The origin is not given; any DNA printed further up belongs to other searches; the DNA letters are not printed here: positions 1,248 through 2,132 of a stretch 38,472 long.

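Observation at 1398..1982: Cytoplasmic protein built almost entirely of about 23 G-[DN]-[VIT]-[ST]-x-[IL]-x heptads, with no family I can assign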

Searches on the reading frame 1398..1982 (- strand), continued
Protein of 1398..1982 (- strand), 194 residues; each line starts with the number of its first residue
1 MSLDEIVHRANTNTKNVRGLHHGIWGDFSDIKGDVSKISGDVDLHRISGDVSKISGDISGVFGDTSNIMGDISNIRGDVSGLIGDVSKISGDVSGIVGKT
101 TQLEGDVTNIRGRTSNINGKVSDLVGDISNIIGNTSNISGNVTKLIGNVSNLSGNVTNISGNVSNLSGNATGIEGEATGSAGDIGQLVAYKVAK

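Call 24: fold_search(model_id=the predicted structure, library=pdb)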
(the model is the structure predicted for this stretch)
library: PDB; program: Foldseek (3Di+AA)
matches with E <= 10: 4; with E <= 0.001: 0
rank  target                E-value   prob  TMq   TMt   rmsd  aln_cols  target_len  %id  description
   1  8rve_A                6.0e+00  0.04  0.22  0.16  52.0       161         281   16  Vimentin intermediate filament (released 2024-04-10)
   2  8rve_7                9.2e+00  0.02  0.19  0.26  48.6       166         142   13  Vimentin intermediate filament (released 2024-04-10)
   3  8rve_3                9.2e+00  0.02  0.21  0.21  58.9       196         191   15  Vimentin intermediate filament (released 2024-04-10)
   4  8oi5_i                9.2e+00  0.01  0.11  0.17  27.3       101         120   14  Crystal structure of the Candida albicans 80S ribosome in complex with Paromomycin (2mM) (released 2024-10-09)

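Call 29: search_protein_families(library=pfam, proteins=[P0057, P0058, P0059, P0061, P0063, P0066, P0069, P0071, P0074, P0078], max_evalue=0.0001)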
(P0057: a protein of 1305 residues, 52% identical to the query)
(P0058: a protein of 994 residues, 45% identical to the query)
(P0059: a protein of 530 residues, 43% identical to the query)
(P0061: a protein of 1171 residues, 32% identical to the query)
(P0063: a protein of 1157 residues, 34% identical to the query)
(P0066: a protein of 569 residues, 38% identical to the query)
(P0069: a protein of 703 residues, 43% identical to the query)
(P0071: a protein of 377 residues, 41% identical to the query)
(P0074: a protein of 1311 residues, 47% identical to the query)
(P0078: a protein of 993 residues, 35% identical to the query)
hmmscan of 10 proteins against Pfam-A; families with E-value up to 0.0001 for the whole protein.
P0057 (1305 aa): 10 families
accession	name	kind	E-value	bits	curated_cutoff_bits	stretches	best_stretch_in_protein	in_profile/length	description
PF07889.17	DUF1664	-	5.2e-15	56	34.6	0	786-853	55-122/124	Protein of unknown function (DUF1664)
PF06009.19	Laminin_II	-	1.3e-14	54.8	33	0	904-992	5-96/138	Laminin Domain II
PF04728.18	LPP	-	7.7e-12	45.8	29.1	0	966-996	1-31/53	Lipoprotein leucine-zipper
PF04513.17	Baculo_PEP_C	-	3.9e-11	43.6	38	0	876-997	4-124/140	Baculovirus polyhedron envelope protein, PEP, C terminus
PF20808.2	MINT_RAM7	-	8.5e-09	36.1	108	0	579-687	3-108/110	Msx2-interacting protein, RAM7 domain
PF23991.1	DUF7310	-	5.4e-08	33.7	40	0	955-1003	27-75/83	Coiled-coil region of unknown function (DUF7310)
PF05377.16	FlaC_arch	-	3.6e-06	27.7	27.8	0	947-984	3-40/55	Flagella accessory protein C (FlaC)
PF10473.14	CENP-F_leu_zip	-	5.9e-06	26.8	34.5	0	928-1005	15-92/140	Leucine-rich repeats of kinetochore protein Cenp-F/LEK1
PF08700.17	VPS51_Exo84_N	-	1.4e-05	25.6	24.2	0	962-984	62-84/87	Vps51/EXO84/COG1 N-terminal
PF16888.10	YwqH-like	-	4.7e-05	24.1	33.7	0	927-985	67-122/123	YwqH-like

P0058 (994 aa): 5 families
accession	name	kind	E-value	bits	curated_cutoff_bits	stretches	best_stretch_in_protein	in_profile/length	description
PF04728.18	LPP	-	4e-13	49.9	29.1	0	626-655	5-34/53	Lipoprotein leucine-zipper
PF04513.17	Baculo_PEP_C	-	1.4e-11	45.1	38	1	804-889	39-121/140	Baculovirus polyhedron envelope protein, PEP, C terminus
PF07889.17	DUF1664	-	2.5e-11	44.1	34.6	0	827-887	61-121/124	Protein of unknown function (DUF1664)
PF06009.19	Laminin_II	-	6.4e-05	23.4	33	0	832-914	10-95/138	Laminin Domain II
PF20808.2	MINT_RAM7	-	7.5e-05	23.4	108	0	810-911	5-109/110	Msx2-interacting protein, RAM7 domain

P0059 (530 aa): 1 family
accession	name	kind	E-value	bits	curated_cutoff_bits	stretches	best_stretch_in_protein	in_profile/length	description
PF02349.20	MSG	-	1.3e-06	28.9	22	0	440-473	6-40/76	Major surface glycoprotein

P0061 (1171 aa): 1 family
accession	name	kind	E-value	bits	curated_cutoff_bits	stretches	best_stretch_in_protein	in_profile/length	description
PF12396.14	DUF3659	-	2.4e-09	37.4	24.8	0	437-481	5-51/61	Protein of unknown function (DUF3659)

P0063 (1157 aa): 29 families (the best 25 are shown)
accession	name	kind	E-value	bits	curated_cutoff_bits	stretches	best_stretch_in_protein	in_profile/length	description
PF05662.19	YadA_stalk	-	9.7e-77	253.6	28.4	10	166-206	3-40/43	Coiled stalk of trimeric autotransporter adhesin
PF04513.17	Baculo_PEP_C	-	7.3e-22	78.4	38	2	71-140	43-110/140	Baculovirus polyhedron envelope protein, PEP, C terminus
PF07889.17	DUF1664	-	2.7e-17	63.4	34.6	0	286-348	59-121/124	Protein of unknown function (DUF1664)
PF23991.1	DUF7310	-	8.2e-16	58.7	40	0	75-142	12-78/83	Coiled-coil region of unknown function (DUF7310)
PF06810.17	Phage_scaffold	-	1.4e-15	58.1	35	0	62-128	21-80/170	Phage capsid assembly scaffolding protein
PF10805.13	DUF2730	-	2.4e-15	56.9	24.9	0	294-349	34-91/102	Protein of unknown function (DUF2730)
PF03895.21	YadA_anchor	-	7e-14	52.1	22.7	1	1096-1157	1-60/60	YadA-like membrane anchor domain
PF25014.1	NET2A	-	1.3e-12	48.6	33.1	0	285-352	124-191/235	NET2A-like domain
PF16888.10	YwqH-like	-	1.4e-12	48.4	33.7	0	303-360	6-63/123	YwqH-like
PF04728.18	LPP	-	6.6e-12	46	29.1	0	618-649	1-32/53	Lipoprotein leucine-zipper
PF05377.16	FlaC_arch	-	2.3e-09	37.9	27.8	0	103-138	2-37/55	Flagella accessory protein C (FlaC)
PF16526.10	CLZ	-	1.1e-08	35.8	26.7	0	293-331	24-62/71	C-terminal leucine zipper domain of cyclic nucleotide-gated channels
PF05658.19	YadA_head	-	1.2e-08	35.5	25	1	967-993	1-27/27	YadA head domain repeat (2 copies)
PF08700.17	VPS51_Exo84_N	-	1.7e-08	34.9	24.2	0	67-99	52-84/87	Vps51/EXO84/COG1 N-terminal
PF08614.16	ATG16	-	3.5e-08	34.3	33.7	0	273-352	64-140/200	Autophagy protein 16 (ATG16)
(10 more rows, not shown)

P0066 (569 aa): 0 families

P0069 (703 aa): 0 families

P0071 (377 aa): 1 family
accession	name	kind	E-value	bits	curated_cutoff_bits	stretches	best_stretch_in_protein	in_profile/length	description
PF04513.17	Baculo_PEP_C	-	1e-05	26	38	1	62-152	40-121/140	Baculovirus polyhedron envelope protein, PEP, C terminus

P0074 (1311 aa): 1 family
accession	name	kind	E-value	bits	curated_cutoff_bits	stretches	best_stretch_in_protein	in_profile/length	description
PF04728.18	LPP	-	3e-05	24.7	29.1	0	163-200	2-39/53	Lipoprotein leucine-zipper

P0078 (993 aa): 0 families

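Call 30: fold_search(model_id=the predicted structure, library=viral)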
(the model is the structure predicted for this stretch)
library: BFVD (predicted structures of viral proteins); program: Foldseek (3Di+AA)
matches with E <= 10: 8; with E <= 0.001: 0
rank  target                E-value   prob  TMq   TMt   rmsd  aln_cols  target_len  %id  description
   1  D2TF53                8.8e-01  0.08  0.18  0.14  37.6       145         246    9  (no name in the UniProt tables at hand)
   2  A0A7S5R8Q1            1.4e+00  0.12  0.31  0.25  38.1       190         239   12  (no name in the UniProt tables at hand)
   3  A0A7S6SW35            1.6e+00  0.08  0.23  0.27   9.4       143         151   19  Uncharacterized protein (Fragment) [Bathycoccus sp. RCC716 virus 1]
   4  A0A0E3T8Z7            2.8e+00  0.05  0.23  0.19  43.1       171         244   13  Virion core protein [Bovine papular stomatitis virus]
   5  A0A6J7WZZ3            5.3e+00  0.07  0.38  0.09  11.3       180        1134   19  Uncharacterized protein [uncultured Caudovirales phage]
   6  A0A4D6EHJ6            5.7e+00  0.04  0.25  0.17  25.1       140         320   11  Uncharacterized protein [Pandoravirus celtis]
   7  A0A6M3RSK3            8.1e+00  0.00  0.07  0.02  34.5       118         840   12  Uncharacterized protein [Schistocephalus solidus toti-like virus 2]
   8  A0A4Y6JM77            8.7e+00  0.01  0.09  0.14  26.9       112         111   16  Polyprotein (Fragment) [Blackcurrant reversion association virus]

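Call 32: search_solved_structures(query=A1, max_evalue=1, show_alignments=5)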
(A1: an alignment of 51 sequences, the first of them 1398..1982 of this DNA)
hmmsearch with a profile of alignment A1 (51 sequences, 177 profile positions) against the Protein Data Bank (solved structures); distinct sequences matched with E-value up to 1: 15.
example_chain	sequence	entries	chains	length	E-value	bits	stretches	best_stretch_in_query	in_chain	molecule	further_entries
4lin_A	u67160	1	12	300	2.7e-07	34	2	76-118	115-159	Tail needle protein gp26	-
8qox_B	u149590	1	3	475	0.0026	21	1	10-99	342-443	Conserved membrane protein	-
9eg6_A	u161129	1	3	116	0.0029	20.9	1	47-109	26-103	Caveolae-associated protein 1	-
2poh_A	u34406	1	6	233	0.072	16.3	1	76-114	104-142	Head completion protein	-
4zkp_A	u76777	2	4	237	0.075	16.3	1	76-114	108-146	Tail needle protein gp26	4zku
3c9i_A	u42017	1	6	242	0.076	16.3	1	76-114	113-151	Tail needle protein gp26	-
1avy_A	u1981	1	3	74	0.091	16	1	65-101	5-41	FIBRITIN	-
4qkv_A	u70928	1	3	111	0.11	15.7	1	46-109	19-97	Polymerase I and transcript release factor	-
9egn_A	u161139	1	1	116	0.12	15.6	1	46-109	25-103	Caveolae-associated protein 1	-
4zxq_A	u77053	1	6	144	0.13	15.5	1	76-110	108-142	Tail needle protein gp26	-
6r1j_J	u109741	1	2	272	0.23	14.7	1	50-105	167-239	Uncharacterized protein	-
1zva_A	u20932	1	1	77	0.3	14.3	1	77-116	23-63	E2 glycoprotein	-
6h2d_P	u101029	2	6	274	0.38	14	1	51-105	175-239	AhlC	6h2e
9eiu_A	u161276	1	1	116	0.42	13.8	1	46-109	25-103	Caveolae-associated protein 1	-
7ki6_A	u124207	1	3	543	0.93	12.7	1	62-168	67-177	Fusion glycoprotein F0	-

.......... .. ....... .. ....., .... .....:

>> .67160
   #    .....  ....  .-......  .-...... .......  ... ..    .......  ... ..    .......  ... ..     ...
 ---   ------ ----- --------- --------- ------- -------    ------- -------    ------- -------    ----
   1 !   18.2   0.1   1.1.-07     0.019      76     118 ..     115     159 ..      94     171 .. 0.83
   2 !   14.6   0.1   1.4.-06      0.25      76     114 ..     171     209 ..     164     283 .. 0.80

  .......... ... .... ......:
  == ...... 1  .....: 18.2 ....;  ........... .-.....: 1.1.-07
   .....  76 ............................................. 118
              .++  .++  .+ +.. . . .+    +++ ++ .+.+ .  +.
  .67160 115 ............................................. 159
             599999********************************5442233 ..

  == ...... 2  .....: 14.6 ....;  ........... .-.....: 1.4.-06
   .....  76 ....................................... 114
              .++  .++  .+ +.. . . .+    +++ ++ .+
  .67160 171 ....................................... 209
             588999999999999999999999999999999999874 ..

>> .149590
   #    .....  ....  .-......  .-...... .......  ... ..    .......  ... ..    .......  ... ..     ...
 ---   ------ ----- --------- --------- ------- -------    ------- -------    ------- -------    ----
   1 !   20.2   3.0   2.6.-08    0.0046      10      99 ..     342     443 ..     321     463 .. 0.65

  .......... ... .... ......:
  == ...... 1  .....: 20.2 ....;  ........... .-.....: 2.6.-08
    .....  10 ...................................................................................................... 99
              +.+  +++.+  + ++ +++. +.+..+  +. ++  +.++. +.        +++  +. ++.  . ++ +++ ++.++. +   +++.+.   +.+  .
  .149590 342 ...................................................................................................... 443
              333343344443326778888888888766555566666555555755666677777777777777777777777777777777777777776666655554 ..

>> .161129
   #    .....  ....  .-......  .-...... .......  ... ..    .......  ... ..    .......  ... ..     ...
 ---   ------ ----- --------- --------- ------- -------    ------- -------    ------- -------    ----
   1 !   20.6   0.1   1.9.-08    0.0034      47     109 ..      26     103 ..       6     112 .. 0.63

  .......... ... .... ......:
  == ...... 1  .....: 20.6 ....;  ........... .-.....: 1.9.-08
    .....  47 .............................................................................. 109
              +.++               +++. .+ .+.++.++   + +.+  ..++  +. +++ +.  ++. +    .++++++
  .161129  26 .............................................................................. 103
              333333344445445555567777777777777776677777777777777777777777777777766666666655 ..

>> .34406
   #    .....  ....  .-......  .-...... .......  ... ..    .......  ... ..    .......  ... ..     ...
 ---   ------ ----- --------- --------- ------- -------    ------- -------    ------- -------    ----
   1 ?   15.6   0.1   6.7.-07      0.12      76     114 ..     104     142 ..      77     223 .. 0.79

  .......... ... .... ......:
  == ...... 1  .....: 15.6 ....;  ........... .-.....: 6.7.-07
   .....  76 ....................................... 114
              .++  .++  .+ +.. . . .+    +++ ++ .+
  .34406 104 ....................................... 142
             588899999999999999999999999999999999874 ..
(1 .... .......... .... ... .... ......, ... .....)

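Call 33: find_related_loci(query=window:1398-1982:-, collection=genome_contigs, flank=4000)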
Query window:1398-1982:- (194 aa) in genome_contigs; peptide patterns used: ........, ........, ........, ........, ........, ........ (x = any residue, [..] = any of these).
227 stretches matched a pattern; 5 encode a relative of the query (tblastn E <= 1e-3); 5 distinct loci.
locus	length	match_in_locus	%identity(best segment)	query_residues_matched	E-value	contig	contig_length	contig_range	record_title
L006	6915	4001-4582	73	1-194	6e-85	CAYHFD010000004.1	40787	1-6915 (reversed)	MAG TPA_asm: uncultured Candidatus Saccharibacteria bacterium isolate ERP119705_co11_13 genome assembly, contig: NODE_74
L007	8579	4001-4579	67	1-194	2e-77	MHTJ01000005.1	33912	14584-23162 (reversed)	MAG: Candidatus Vogelbacteria bacterium RIFOXYD1_FULL_44_32 rifoxyd1_full_scaffold_765, whole genome shotgun sequence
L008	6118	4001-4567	68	1-189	2e-77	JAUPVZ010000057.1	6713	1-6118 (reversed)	MAG: Patescibacteria group bacterium isolate erpe_2018_sw_42hr_WHONDRS-SW48-000099_B_bin.14 scaffold_1569514, whole geno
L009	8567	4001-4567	57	1-189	4e-61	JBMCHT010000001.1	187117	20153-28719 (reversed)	MAG: Patescibacteria group bacterium isolate D1M01_139 NODE_8_length_187117_cov_9.469705, whole genome shotgun sequence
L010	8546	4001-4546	51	3-184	1e-55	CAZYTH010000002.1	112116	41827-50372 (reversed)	MAG TPA_asm: uncultured Candidatus Saccharibacteria bacterium isolate SRP263991_co7_31 genome assembly, contig: NODE_96_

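Call 34: find_encoding_contigs(protein=P0064, flank=4000, max_places=3)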
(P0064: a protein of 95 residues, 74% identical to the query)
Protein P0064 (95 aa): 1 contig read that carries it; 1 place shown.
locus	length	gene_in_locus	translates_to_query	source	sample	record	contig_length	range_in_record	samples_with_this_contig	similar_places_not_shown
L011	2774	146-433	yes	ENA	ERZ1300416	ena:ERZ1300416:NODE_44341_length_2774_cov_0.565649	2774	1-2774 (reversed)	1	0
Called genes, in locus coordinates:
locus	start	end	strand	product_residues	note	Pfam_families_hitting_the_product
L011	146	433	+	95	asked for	-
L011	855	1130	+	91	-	-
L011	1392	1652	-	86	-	-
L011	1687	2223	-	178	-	-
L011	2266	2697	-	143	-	PF01676:Metalloenzyme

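Call 53: find_related_loci(query=P0014, collection=viral_contigs, flank=5000)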
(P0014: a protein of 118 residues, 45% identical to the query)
Query P0014 (118 aa) in viral_contigs; peptide patterns used: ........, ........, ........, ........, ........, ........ (x = any residue, [..] = any of these).
8 stretches matched a pattern, but none encodes a relative of the query by tblastn (E <= 1e-3).

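Call 54: find_related_loci(query=window:1398-1982:-, collection=viral_contigs, flank=5000)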
Query window:1398-1982:- (194 aa) in viral_contigs; peptide patterns used: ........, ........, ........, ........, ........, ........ (x = any residue, [..] = any of these).
26 stretches matched a pattern, but none encodes a relative of the query by tblastn (E <= 1e-3).

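Call 56: predict_structure(alignment_id=A3)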
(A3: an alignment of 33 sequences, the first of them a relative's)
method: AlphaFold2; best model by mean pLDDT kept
length: 118 residues; sequences in the alignment: 33
mean_pLDDT: 75.8   pTM: 0.33
mean pLDDT of the five models: 75.8, 72.5, 69.5, 64.2, 62.0
residues with pLDDT >= 90: 3; 70-90: 93; 50-70: 21; < 50: 1
segments of 3 or more residues with pLDDT < 50: none
pLDDT, mean of each block of 10 residues (from residue 1): 81 79 62 77 80 78 77 78 76 83 80 55
secondary structure, 60 per line:
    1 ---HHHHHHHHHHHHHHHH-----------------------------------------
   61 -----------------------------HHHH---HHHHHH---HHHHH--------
elements in order: H4-19 H90-93 H97-102 H106-110

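Call 60: fold_search(model_id=the predicted structure, library=pdb)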
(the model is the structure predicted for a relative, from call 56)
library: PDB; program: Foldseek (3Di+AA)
matches with E <= 10: 1; with E <= 0.001: 0
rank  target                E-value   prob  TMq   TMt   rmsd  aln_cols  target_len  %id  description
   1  8iah_Y                9.4e+00  0.01  0.13  0.06  24.9       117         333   15  Structure of mammalian spectrin-actin junctional complex of membrane skeleton, State I, Global map (released 2023-05-03)

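Call 61: search_protein_families(library=phrogs, proteins=[window:1398-1982:-, P0014, P0010, P0003], max_evalue=0.01)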
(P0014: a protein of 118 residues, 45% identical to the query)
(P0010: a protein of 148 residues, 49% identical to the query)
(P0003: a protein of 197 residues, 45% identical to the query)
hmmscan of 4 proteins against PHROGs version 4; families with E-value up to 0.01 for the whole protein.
window:1398-1982:- (194 aa): 13 families
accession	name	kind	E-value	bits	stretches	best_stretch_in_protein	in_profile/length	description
phrog_19577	-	head and packaging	6.4e-10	39.7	1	39-177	48-179/378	minor head protein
phrog_6376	-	unknown function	9.9e-07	29.6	1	115-189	24-98/229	-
phrog_1219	-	tail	5.1e-06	27.3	0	72-134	77-139/233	tail needle protein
phrog_16040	-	head and packaging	5.5e-05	22.3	1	43-183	133-272/1254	virion structural protein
phrog_736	-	unknown function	0.00013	23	0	31-61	55-85/112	-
phrog_3163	-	unknown function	0.00022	22.1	1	29-59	88-118/121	-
phrog_35017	-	unknown function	0.00026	22.1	0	86-110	28-52/79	-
phrog_5289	-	unknown function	0.00052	21.1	0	138-174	31-67/77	-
phrog_5553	-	unknown function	0.00058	21.1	0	86-169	16-99/114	-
phrog_14825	-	unknown function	0.00072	20.2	0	1-98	104-196/204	-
phrog_27931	-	unknown function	0.0054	16.7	1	44-150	224-329/470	-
phrog_38044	-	unknown function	0.0071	14.2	0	14-96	3142-3218/3576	-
phrog_18412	-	head and packaging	0.0087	16.6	0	45-111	23-87/229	minor head protein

P0014 (118 aa): 1 family
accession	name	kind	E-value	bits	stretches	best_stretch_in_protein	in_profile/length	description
phrog_19577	-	head and packaging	0.00015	22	1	41-92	60-111/378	minor head protein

P0010 (148 aa): 3 families
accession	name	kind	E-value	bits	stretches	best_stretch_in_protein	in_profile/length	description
phrog_19577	-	head and packaging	9.8e-06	25.9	1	31-102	52-123/378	minor head protein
phrog_5820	-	unknown function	0.00034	21.3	1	33-91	87-142/200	-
phrog_5289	-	unknown function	0.005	17.9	0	57-77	46-66/77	-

P0003 (197 aa): 6 families
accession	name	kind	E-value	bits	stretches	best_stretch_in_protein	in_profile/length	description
phrog_19577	-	head and packaging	1.8e-06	28.4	1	105-184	80-160/378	minor head protein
phrog_35017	-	unknown function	3.5e-05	24.9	0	108-145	30-67/79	-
phrog_5820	-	unknown function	0.00027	21.6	0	154-192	104-142/200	-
phrog_1219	-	tail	0.0019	18.9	0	118-176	82-141/233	tail needle protein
phrog_30868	-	unknown function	0.0057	17.9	0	131-183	38-88/115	-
phrog_889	-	unknown function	0.009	16.6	0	32-51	62-81/162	-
